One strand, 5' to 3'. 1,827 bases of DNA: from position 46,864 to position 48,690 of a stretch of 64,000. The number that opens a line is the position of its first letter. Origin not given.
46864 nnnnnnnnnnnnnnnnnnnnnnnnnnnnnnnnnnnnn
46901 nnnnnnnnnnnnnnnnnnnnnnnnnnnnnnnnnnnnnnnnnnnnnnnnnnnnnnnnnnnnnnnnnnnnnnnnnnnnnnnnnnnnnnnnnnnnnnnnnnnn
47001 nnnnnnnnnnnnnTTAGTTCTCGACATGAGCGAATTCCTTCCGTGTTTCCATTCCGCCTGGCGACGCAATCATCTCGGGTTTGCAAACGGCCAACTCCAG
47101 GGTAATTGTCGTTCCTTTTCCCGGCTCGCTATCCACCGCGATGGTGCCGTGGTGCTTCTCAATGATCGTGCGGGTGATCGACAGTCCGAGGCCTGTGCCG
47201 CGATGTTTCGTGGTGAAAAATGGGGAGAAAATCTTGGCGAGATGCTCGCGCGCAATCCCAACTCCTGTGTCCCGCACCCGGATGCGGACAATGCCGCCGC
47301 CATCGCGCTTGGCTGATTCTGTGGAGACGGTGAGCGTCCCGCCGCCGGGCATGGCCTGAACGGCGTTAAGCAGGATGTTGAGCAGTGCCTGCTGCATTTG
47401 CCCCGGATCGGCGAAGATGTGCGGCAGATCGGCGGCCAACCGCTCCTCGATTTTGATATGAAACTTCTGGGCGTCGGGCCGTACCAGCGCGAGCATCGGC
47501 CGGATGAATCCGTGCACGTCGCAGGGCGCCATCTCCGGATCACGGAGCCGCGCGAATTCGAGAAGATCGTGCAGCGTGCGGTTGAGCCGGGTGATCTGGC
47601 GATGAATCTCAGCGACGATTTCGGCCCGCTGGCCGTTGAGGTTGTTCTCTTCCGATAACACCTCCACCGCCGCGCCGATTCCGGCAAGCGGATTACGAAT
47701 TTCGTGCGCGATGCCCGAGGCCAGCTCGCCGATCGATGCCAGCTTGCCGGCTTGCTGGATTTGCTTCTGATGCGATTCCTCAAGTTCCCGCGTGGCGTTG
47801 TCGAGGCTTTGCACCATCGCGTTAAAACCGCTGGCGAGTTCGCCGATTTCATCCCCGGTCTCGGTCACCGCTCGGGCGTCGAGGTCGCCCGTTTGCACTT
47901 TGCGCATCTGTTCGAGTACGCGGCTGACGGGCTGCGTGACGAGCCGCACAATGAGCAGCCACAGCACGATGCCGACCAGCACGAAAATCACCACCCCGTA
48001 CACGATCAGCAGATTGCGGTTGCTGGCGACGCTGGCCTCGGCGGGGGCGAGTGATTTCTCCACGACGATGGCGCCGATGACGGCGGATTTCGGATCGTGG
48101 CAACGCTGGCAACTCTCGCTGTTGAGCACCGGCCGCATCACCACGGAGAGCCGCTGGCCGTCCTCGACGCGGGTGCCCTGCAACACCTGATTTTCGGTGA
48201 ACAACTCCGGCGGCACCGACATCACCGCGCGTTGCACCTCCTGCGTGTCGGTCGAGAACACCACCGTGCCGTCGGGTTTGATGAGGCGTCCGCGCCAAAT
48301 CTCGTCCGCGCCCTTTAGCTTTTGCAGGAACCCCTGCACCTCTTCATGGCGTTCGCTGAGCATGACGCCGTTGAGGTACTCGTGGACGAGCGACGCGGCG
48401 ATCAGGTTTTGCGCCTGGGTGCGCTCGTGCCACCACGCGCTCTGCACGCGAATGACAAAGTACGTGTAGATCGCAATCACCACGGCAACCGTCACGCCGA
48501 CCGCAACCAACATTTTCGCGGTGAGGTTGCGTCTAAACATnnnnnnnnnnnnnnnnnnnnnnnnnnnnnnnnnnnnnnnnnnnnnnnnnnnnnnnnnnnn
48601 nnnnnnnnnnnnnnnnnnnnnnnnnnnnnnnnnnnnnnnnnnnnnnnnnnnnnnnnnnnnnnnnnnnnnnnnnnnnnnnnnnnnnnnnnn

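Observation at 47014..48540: Histidine kinase with a periplasmic c-type haem (CQRCH) sensor domain paired with a sigma-54 activator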

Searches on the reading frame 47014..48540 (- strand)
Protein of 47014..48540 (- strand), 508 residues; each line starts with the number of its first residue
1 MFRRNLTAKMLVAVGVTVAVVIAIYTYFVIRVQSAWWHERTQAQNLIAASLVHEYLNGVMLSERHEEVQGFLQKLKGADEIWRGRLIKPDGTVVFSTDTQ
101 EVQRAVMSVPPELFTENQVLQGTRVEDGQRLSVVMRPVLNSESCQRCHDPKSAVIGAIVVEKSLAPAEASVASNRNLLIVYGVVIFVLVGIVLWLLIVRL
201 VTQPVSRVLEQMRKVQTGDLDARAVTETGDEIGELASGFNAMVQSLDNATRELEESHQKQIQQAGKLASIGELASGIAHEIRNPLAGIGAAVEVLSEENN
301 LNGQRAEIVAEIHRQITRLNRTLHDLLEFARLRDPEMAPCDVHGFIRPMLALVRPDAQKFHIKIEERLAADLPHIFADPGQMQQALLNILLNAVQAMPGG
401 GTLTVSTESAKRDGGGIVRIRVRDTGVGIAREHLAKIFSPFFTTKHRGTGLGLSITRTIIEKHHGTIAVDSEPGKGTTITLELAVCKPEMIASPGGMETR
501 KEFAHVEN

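Call 3: search_protein_families(library=pfam, proteins=[window:47014-48540:-], max_evalue=0.01)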
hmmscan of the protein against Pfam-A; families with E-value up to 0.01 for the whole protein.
window:47014-48540:- (508 aa): 5 families
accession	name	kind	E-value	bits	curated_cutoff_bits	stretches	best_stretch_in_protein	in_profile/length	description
PF02518.31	HATPase_c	-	1.3e-28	100.1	26.4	1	378-483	2-107/111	Histidine kinase-, DNA gyrase B-, and HSP90-like ATPase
PF00512.31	HisKA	-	1.4e-16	60.7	26.9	1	271-333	3-64/66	His Kinase A (phospho-acceptor) domain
PF00672.30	HAMP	-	1.1e-13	51.7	25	1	196-246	1-51/53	HAMP domain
PF21563.3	Mcp40H-20_sensor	-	6.2e-08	33.4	27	1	52-164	3-111/112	Methyl-accepting chemotaxis sensory transducer, class 40H, sensor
PF10090.15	HPTransfase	-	0.00019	21.6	22.9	1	384-415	34-65/123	Histidine phosphotransferase C-terminal domain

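Call 4: search_protein_families(library=ncbifam, proteins=[window:47014-48540:-], max_evalue=0.01)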
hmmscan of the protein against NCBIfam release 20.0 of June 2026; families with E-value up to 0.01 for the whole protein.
window:47014-48540:- (508 aa): 96 families (the best 25 are shown)
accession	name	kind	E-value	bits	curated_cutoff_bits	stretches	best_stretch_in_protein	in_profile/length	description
NF008468.0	PRK11360.1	equivalog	8.9e-77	258.8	646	2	256-486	382-609/616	two-component system sensor histidine kinase AtoS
NF007688.0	PRK10364.1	equivalog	2.6e-63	214.4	479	1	256-485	226-451/460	two-component system sensor histidine kinase ZraS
NF033092.0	HK_WalK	equivalog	1.1e-49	169.5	725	2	274-484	376-593/594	cell wall metabolism sensor histidine kinase WalK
NF010411.0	PRK13837.1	equivalog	2.3e-48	164.8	647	1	220-491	399-681/828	two-component system VirA-like sensor kinase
NF038348.1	T2SS_HK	subfamily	7.6e-43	146.8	450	2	290-485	379-573/574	histidine kinase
NF052574.1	HisKinEspCMyxo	equivalog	2e-41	142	1200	1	258-489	405-641/785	serine histidine kinase EspC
NF040691.1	MtrAB_MtrB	equivalog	6.3e-40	137.6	450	1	158-484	170-491/507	MtrAB system histidine kinase MtrB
NF008312.0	PRK11100.1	equivalog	9.5e-40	136.8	356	1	151-484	157-473/477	two-component system sensor histidine kinase CreC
TIGR02956.1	TMAO_torS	equivalog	1.5e-39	135.9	676.5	2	276-491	470-688/967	TMAO reductase system sensor histidine kinase/response regulator TorS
NF046044.1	PnpS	equivalog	2.5e-39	135.4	400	1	275-483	175-389/390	two-component system histidine kinase PnpS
NF053867.1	SprKinKinDBac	equivalog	3.8e-39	134.5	775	1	260-485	276-497/500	sporulation kinase KinD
TIGR01386.1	cztS_silS_copS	subfamily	1.4e-38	133.1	292.55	1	6-483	4-456/457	heavy metal sensor histidine kinase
NF045911.1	TCSHisKinNblS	equivalog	8e-38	130.2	1000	2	273-485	391-620/621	two-component system sensor histidine kinase NblS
NF041210.1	his_kin_PieS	equivalog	2.2e-37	129.1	850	1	152-485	143-470/474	two component system sensor histidine kinase PieS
NF041735.1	hist_kin_RppB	equivalog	1.4e-35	123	400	1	274-483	220-437/438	two-component system sensor histidine kinase RppB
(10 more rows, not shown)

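Call 6: find_homologous_proteins(query=window:47014-48540:-, max_evalue=0.00001)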
Query window:47014-48540:- (508 aa): 7865 proteins with E <= 0.00001 among 8000 candidates; the best 120 are listed.
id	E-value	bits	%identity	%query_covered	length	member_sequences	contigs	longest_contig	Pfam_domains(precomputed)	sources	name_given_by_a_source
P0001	0.0e+0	1038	93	100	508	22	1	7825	PF00672.31,PF02518.32,PF21563.4,PF00512.32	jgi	jgi:signal transduction histidine kinase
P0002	1.9e-293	991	89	100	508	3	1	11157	PF00672.31,PF02518.32,PF21563.4,PF00512.32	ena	-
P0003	6.3e-291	983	87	100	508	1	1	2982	PF00672.31,PF02518.32,PF21563.4,PF00512.32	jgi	jgi:two-component system, NtrC family, sensor kinase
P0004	1.2e-289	979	87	100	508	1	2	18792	PF00672.31,PF02518.32,PF21563.4,PF00512.32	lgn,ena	-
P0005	2.7e-288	974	87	100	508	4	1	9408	PF00672.31,PF02518.32,PF21563.4,PF00512.32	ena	-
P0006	2.1e-287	971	86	100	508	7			PF00672.31,PF02518.32,PF21563.4,PF00512.32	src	-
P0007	1.2e-286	969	87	100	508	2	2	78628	PF00672.31,PF02518.32,PF21563.4,PF00512.32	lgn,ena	-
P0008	9.4e-286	966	86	100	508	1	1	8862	PF00672.31,PF02518.32,PF21563.4,PF00512.32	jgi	jgi:signal transduction histidine kinase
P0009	3.7e-284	961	86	100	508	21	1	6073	PF00672.31,PF02518.32,PF21563.4,PF00512.32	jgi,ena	-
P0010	4.1e-284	960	86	100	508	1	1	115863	PF00672.31,PF02518.32,PF21563.4,PF00512.32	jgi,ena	-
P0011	9.8e-284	959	87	95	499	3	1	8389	PF00672.31,PF02518.32,PF21563.4,PF00512.32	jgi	jgi:signal transduction histidine kinase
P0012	7.0e-276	933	83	100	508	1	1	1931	PF00672.31,PF02518.32,PF00512.32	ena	-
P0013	1.3e-275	932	88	94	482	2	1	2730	PF00672.31,PF02518.32,PF21563.4,PF00512.32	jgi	jgi:hypothetical protein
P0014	1.1e-273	926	85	97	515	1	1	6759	PF00672.31,PF02518.32,PF21563.4,PF00512.32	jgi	jgi:hypothetical protein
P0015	1.3e-273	926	85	97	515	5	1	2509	PF00672.31,PF02518.32,PF21563.4,PF00512.32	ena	-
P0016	3.8e-256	868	81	97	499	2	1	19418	PF00672.31,PF02518.32,PF21563.4,PF00512.32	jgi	jgi:signal transduction histidine kinase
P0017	4.5e-256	868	81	97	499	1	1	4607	PF00672.31,PF13581.13,PF02518.32,PF21563.4,PF00512.32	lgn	-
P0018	3.5e-254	862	79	97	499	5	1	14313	PF00672.31,PF02518.32,PF21563.4,PF00512.32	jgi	jgi:signal transduction histidine kinase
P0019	4.4e-253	858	80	97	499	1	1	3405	PF00672.31,PF02518.32,PF21563.4,PF00512.32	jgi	jgi:signal transduction histidine kinase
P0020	1.8e-252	856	80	97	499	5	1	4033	PF00672.31,PF02518.32,PF21563.4,PF00512.32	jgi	jgi:signal transduction histidine kinase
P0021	8.6e-252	854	80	97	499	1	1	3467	PF00672.31,PF02518.32,PF21563.4,PF00512.32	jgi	jgi:signal transduction histidine kinase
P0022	1.4e-249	847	79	97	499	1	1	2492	PF00672.31,PF02518.32,PF21563.4,PF00512.32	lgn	-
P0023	1.8e-249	846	79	97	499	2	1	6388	PF00672.31,PF02518.32,PF21563.4,PF00512.32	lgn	-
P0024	3.6e-245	832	78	97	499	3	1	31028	PF00672.31,PF02518.32,PF21563.4,PF00512.32,PF14501.13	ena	-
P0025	9.8e-245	831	79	96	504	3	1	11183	PF00672.31,PF02518.32,PF21563.4,PF00512.32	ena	-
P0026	4.0e-244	828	77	97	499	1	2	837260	PF00672.31,PF02518.32,PF21563.4,PF00512.32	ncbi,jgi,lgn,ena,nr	ncbi:MAG TPA: ATP-binding protein [Verrucomicrobiae bacterium]|nr:ATP-binding protein [Verrucomicrob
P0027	6.8e-244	828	77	97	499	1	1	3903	PF00672.31,PF02518.32,PF21563.4,PF00512.32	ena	-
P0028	2.1e-242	823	79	96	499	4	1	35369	PF10090.16,PF00672.31,PF02518.32,PF21563.4,PF00512.32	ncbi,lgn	-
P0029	3.1e-242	822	78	95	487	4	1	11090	PF10090.16,PF00672.31,PF02518.32,PF21563.4,PF00512.32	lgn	-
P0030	4.1e-240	815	78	96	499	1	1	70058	PF00672.31,PF02518.32,PF21563.4,PF00512.32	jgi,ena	jgi:hypothetical protein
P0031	5.2e-239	812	77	97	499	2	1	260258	PF00672.31,PF02518.32,PF21563.4,PF00512.32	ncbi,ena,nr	ncbi:MAG TPA: ATP-binding protein [Verrucomicrobiae bacterium]|nr:ATP-binding protein [Verrucomicrob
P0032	1.7e-238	810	73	100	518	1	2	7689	PF00672.31,PF02518.32,PF00512.32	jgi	jgi:signal transduction histidine kinase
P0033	2.0e-238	810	85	87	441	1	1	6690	PF00672.31,PF02518.32,PF21563.4,PF00512.32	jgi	jgi:signal transduction histidine kinase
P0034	1.5e-237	807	76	97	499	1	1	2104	PF00672.31,PF02518.32,PF21563.4,PF00512.32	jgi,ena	-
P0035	2.3e-233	793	74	96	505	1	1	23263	PF00672.31,PF02518.32,PF21563.4,PF00512.32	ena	-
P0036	7.8e-230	781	73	97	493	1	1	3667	PF00672.31,PF13581.13,PF02518.32,PF21563.4,PF00512.32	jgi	jgi:signal transduction histidine kinase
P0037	4.1e-225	766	73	97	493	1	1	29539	PF00672.31,PF02518.32,PF21563.4,PF00512.32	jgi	jgi:signal transduction histidine kinase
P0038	4.6e-225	766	72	97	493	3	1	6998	PF00672.31,PF13581.13,PF02518.32,PF21563.4,PF00512.32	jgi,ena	-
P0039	1.5e-223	761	73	95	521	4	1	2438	PF10090.16,PF00672.31,PF02518.32,PF21563.4,PF00512.32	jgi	jgi:signal transduction histidine kinase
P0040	2.6e-223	760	71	97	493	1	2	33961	PF10090.16,PF00672.31,PF02518.32,PF21563.4,PF00512.32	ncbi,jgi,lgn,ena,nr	ncbi:MAG TPA: ATP-binding protein [Verrucomicrobiae bacterium]|nr:ATP-binding protein [Verrucomicrob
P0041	1.0e-222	758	71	98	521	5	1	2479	PF00672.31,PF02518.32,PF21563.4,PF00512.32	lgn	-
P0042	1.7e-221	754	70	97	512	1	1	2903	PF00672.31,PF02518.32,PF21563.4,PF00512.32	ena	-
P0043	2.2e-221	754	71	97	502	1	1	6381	PF00672.31,PF02518.32,PF21563.4,PF00512.32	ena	-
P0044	2.8e-220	750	70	97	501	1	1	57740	PF00672.31,PF02518.32,PF21563.4,PF00512.32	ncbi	-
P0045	5.1e-219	746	72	96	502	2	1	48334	PF00672.31,PF02518.32,PF00512.32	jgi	-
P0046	4.5e-218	743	73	94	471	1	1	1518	PF10090.16,PF00672.31,PF02518.32,PF21563.4,PF00512.32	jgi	jgi:signal transduction histidine kinase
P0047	7.6e-218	742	70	96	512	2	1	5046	PF00672.31,PF02518.32,PF21563.4,PF00512.32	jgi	jgi:signal transduction histidine kinase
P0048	2.4e-216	737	71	95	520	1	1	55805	PF00672.31,PF02518.32,PF21563.4,PF00512.32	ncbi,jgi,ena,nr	ncbi:MAG TPA: ATP-binding protein [Verrucomicrobiae bacterium]|nr:ATP-binding protein [Verrucomicrob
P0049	4.4e-216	736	68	100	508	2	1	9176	PF00672.31,PF02518.32,PF21563.4,PF00512.32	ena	-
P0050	5.8e-216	736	70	96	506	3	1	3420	PF00672.31,PF02518.32,PF21563.4,PF00512.32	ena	-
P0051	4.0e-215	733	69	97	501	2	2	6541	PF00672.31,PF02518.32,PF21563.4,PF00512.32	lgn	-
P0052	1.1e-214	731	68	100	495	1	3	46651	PF00672.31,PF02518.32,PF21563.4,PF00512.32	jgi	jgi:signal transduction histidine kinase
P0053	9.8e-214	728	69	96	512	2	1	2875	PF00672.31,PF02518.32,PF21563.4,PF00512.32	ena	-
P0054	9.9e-214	728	70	97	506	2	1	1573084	PF00672.31,PF02518.32,PF21563.4,PF00512.32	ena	-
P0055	2.8e-213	727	70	97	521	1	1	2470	PF10090.16,PF00672.31,PF13581.13,PF02518.32,PF21563.4,PF00512.32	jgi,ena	-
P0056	2.4e-212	724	68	96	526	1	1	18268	PF00672.31,PF02518.32,PF21563.4,PF00512.32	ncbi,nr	ncbi:MAG: HAMP domain-containing protein [Verrucomicrobia bacterium]|nr:HAMP domain-containing prote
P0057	5.1e-212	723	69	96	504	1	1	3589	PF00672.31,PF02518.32,PF21563.4,PF00512.32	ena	-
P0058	2.0e-211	721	71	95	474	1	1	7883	PF00672.31,PF02518.32,PF21563.4,PF00512.32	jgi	jgi:hypothetical protein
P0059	2.8e-211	720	70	95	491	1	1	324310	PF00672.31,PF02518.32,PF00512.32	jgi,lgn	jgi:signal transduction histidine kinase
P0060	3.6e-211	720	69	96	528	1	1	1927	PF00672.31,PF02518.32,PF21563.4,PF00512.32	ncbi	-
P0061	4.1e-211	720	69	96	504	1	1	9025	PF00672.31,PF02518.32,PF21563.4,PF00512.32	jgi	-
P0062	4.5e-211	720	69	95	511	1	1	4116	PF00672.31,PF02518.32,PF21563.4,PF00512.32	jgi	jgi:signal transduction histidine kinase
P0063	1.8e-210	718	88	74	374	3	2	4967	PF00672.31,PF02518.32,PF00512.32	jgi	jgi:signal transduction histidine kinase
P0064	3.0e-210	717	68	96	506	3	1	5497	PF00672.31,PF02518.32,PF21563.4,PF00512.32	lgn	-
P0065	3.1e-210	717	70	95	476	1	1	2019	PF00672.31,PF02518.32,PF21563.4,PF00512.32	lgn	-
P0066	3.2e-210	717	69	96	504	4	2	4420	PF00672.31,PF26769.1,PF02518.32,PF21563.4,PF00512.32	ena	-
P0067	3.4e-210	717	68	97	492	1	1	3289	PF00672.31,PF02518.32,PF21563.4,PF00512.32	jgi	jgi:signal transduction histidine kinase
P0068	4.7e-210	716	68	98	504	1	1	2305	PF00672.31,PF02518.32,PF21563.4,PF00512.32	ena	-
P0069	5.8e-209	713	71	95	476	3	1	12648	PF00672.31,PF26769.1,PF02518.32,PF21563.4,PF00512.32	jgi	jgi:signal transduction histidine kinase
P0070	2.0e-208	711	70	95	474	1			PF00672.31,PF02518.32,PF21563.4,PF00512.32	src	-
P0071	7.0e-208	709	67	100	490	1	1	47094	PF00672.31,PF02518.32,PF21563.4,PF00512.32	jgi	jgi:signal transduction histidine kinase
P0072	9.7e-208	709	68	96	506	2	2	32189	PF00672.31,PF02518.32,PF21563.4,PF00512.32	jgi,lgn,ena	jgi:hypothetical protein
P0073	1.4e-207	708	68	96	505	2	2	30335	PF00672.31,PF02518.32,PF21563.4,PF00512.32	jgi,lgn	jgi:hypothetical protein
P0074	1.5e-207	708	69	97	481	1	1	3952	PF00672.31,PF02518.32,PF21563.4,PF00512.32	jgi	jgi:signal transduction histidine kinase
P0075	4.3e-207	706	66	97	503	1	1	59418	PF00672.31,PF02518.32,PF21563.4,PF00512.32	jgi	jgi:signal transduction histidine kinase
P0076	6.3e-207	706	67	96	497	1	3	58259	PF00672.31,PF02518.32,PF21563.4,PF00512.32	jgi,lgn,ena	jgi:hypothetical protein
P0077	7.4e-207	706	67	98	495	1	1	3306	PF10090.16,PF00672.31,PF13581.13,PF02518.32,PF21563.4,PF00512.32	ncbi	-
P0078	8.2e-207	705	68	96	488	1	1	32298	PF00672.31,PF26769.1,PF02518.32,PF21563.4,PF00512.32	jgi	-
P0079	9.1e-207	705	70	95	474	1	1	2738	PF00672.31,PF02518.32,PF21563.4,PF00512.32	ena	-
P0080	2.5e-206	704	68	95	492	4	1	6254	PF00672.31,PF02518.32,PF21563.4,PF00512.32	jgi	-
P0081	4.9e-206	703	66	96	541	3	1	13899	PF00672.31,PF02518.32,PF21563.4,PF00512.32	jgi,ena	jgi:signal transduction histidine kinase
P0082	8.2e-206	702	66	97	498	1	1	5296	PF00672.31,PF02518.32,PF21563.4,PF00512.32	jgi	jgi:signal transduction histidine kinase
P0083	2.5e-205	701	69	95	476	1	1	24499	PF00672.31,PF02518.32,PF21563.4,PF00512.32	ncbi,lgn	-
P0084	2.8e-205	700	66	97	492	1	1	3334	PF00672.31,PF02518.32,PF00512.32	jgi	jgi:signal transduction histidine kinase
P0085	3.9e-205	700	67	95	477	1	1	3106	PF00672.31,PF02518.32,PF21563.4,PF00512.32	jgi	jgi:signal transduction histidine kinase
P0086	2.7e-204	697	68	97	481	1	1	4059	PF10090.16,PF00672.31,PF26769.1,PF02518.32,PF21563.4,PF00512.32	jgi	jgi:signal transduction histidine kinase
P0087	2.9e-204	697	67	96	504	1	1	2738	PF00672.31,PF02518.32,PF21563.4,PF00512.32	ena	-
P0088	3.9e-204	697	66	96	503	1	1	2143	PF00672.31,PF02518.32,PF00512.32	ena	-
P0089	7.7e-204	696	67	96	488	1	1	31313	PF00672.31,PF02518.32,PF21563.4,PF00512.32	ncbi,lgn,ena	ncbi:MAG: ATP-binding protein [Verrucomicrobiota bacterium]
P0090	1.2e-202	692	67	95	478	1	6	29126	PF10090.16,PF00672.31,PF02518.32,PF00512.32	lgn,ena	-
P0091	2.6e-202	691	67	96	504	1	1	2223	PF00672.31,PF02518.32,PF21563.4,PF00512.32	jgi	jgi:signal transduction histidine kinase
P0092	3.0e-202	690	67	100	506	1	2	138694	PF00672.31,PF02518.32,PF21563.4,PF00512.32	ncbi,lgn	-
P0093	8.4e-202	689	66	97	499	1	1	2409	PF00672.31,PF02518.32,PF21563.4,PF00512.32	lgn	-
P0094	2.5e-201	687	65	95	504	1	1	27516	PF00672.31,PF02518.32,PF21563.4,PF00512.32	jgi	jgi:signal transduction histidine kinase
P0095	7.5e-201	686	65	95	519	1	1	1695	PF00672.31,PF02518.32,PF21563.4,PF00512.32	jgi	jgi:signal transduction histidine kinase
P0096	2.2e-200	684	64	97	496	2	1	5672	PF00672.31,PF02518.32,PF00512.32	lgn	-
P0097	4.1e-200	683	63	96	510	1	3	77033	PF00672.31,PF02518.32,PF21563.4,PF00512.32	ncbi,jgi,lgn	jgi:hypothetical protein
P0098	5.2e-200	683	66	96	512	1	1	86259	PF00672.31,PF02518.32,PF21563.4,PF00512.32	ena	-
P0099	7.0e-200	683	65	97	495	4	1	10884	PF00672.31,PF02518.32,PF00512.32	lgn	-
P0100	8.2e-200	682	66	96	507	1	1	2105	PF00672.31,PF02518.32,PF21563.4,PF00512.32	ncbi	-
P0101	4.5e-199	680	66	97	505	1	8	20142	PF00672.31,PF02518.32,PF21563.4,PF00512.32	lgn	-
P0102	1.1e-198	679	64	96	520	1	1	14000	PF00672.31,PF02518.32,PF21563.4,PF00512.32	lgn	-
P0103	2.7e-198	677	65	96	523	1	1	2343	PF00672.31,PF02518.32,PF21563.4,PF00512.32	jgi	jgi:signal transduction histidine kinase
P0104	1.2e-197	675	66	95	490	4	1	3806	PF00672.31,PF02518.32,PF21563.4,PF00512.32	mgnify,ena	mgnify:CR=1 FL=1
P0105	3.4e-197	674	63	96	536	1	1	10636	PF00672.31,PF02518.32,PF21563.4,PF00512.32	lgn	-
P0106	6.6e-197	673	63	95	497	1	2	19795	PF00672.31,PF02518.32,PF21563.4,PF00512.32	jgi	jgi:signal transduction histidine kinase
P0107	4.1e-196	670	63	96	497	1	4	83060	PF00672.31,PF02518.32,PF21563.4,PF00512.32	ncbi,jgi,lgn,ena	-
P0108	1.5e-195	668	65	96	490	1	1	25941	PF00672.31,PF02518.32,PF21563.4,PF00512.32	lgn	-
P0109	3.5e-195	667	64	96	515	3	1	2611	PF00672.31,PF02518.32,PF21563.4,PF00512.32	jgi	jgi:signal transduction histidine kinase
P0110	7.5e-195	666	64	96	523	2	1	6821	PF00672.31,PF02518.32,PF21563.4,PF00512.32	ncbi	-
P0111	1.8e-194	665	64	100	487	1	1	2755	PF00672.31,PF02518.32,PF21563.4,PF00512.32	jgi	jgi:signal transduction histidine kinase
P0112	2.5e-193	661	64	96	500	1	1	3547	PF00672.31,PF02518.32,PF21563.4,PF00512.32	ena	-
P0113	3.1e-193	661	63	96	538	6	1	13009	PF00672.31,PF02518.32,PF21563.4,PF00512.32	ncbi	ncbi:MAG: ATP-binding protein [Verrucomicrobiia bacterium]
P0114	1.0e-192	659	64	96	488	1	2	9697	PF00672.31,PF02518.32,PF21563.4,PF00512.32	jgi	-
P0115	1.7e-192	658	62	96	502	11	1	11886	PF00672.31,PF02518.32,PF21563.4,PF00512.32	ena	-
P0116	4.5e-192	657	65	96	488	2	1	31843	PF00672.31,PF02518.32,PF21563.4,PF00512.32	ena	-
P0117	6.4e-192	656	64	94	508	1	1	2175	PF00672.31,PF02518.32,PF21563.4,PF00512.32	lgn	-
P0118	8.8e-192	656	62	96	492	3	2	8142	PF00672.31,PF02518.32,PF21563.4,PF00512.32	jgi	-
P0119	2.7e-191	654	63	96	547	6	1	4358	PF00672.31,PF02518.32,PF21563.4,PF00512.32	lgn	-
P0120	4.6e-191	654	65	95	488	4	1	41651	PF00672.31,PF02518.32,PF21563.4,PF00512.32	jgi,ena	-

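Call 19: find_encoding_contigs(protein=P0054, flank=10000, max_places=2)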
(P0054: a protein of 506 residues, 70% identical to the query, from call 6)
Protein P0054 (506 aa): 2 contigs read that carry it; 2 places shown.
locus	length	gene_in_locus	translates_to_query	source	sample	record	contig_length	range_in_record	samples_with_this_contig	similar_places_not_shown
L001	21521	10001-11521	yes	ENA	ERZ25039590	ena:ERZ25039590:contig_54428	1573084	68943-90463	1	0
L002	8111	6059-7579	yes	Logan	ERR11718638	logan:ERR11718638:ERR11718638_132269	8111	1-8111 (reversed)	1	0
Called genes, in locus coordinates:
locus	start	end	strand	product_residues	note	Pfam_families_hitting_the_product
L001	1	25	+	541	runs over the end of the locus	PF09699:Paired_CXXCH_1 (faint), PF14522:Cytochrome_C7 (faint), PF14537:Cytochrom_c3_2 (faint), PF00355:Rieske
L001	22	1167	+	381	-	PF00033:Cytochrome_B, PF13631:Cytochrom_B_N_2, PF00032:Cytochrom_B_C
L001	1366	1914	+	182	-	PF14522:Cytochrome_C7 (faint), PF14537:Cytochrom_c3_2 (faint), PF22113:Mtrc-MtrF_II-IV_dom (weak), PF13435:Cytochrome_C554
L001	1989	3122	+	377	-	PF05140:ResB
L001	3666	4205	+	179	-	PF01488:Shikimate_DH, PF03807:F420_oxidored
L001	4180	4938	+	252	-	PF01578:Cytochrom_C_asm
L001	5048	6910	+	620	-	PF02085:Cytochrom_CIII (faint), PF14522:Cytochrome_C7 (faint), PF00684:DnaJ_CXXCXGXG (faint), PF09699:Paired_CXXCH_1 (faint), PF14537:Cytochrom_c3_2 (faint), PF01292:Ni_hydr_CYTB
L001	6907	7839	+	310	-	PF14522:Cytochrome_C7 (faint), PF14537:Cytochrom_c3_2 (faint), PF09699:Paired_CXXCH_1 (faint), PF13435:Cytochrome_C554 (weak)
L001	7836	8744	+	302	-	PF12800:Fer4_4 (faint), PF12838:Fer4_7 (weak), PF13237:Fer4_10 (weak), PF13247:Fer4_11, PF00037:Fer4 (weak), PF12797:Fer4_2 (weak), PF12837:Fer4_6 (weak), PF13187:Fer4_9 (weak), +1 more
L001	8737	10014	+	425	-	PF03916:NrfD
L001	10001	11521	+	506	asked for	PF21563:Mcp40H-20_sensor, PF00672:HAMP, PF00512:HisKA, PF02518:HATPase_c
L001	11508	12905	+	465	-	PF00072:Response_reg, PF00158:Sigma54_activat, PF14532:Sigma54_activ_2, PF07728:AAA_5, PF25601:AAA_lid_14, PF02954:HTH_8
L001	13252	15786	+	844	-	PF22352:K319L-like_PKD (weak), PF02085:Cytochrom_CIII (faint), PF22113:Mtrc-MtrF_II-IV_dom (faint), PF09699:Paired_CXXCH_1 (faint), PF14522:Cytochrome_C7 (faint)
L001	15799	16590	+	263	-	PF14522:Cytochrome_C7 (faint), PF22113:Mtrc-MtrF_II-IV_dom (faint), PF14537:Cytochrom_c3_2 (faint), PF22678:Cytochrom_c_NrfB-like (faint), PF09699:Paired_CXXCH_1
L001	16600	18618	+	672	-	-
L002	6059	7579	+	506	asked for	PF21563:Mcp40H-20_sensor, PF00672:HAMP, PF00512:HisKA, PF02518:HATPase_c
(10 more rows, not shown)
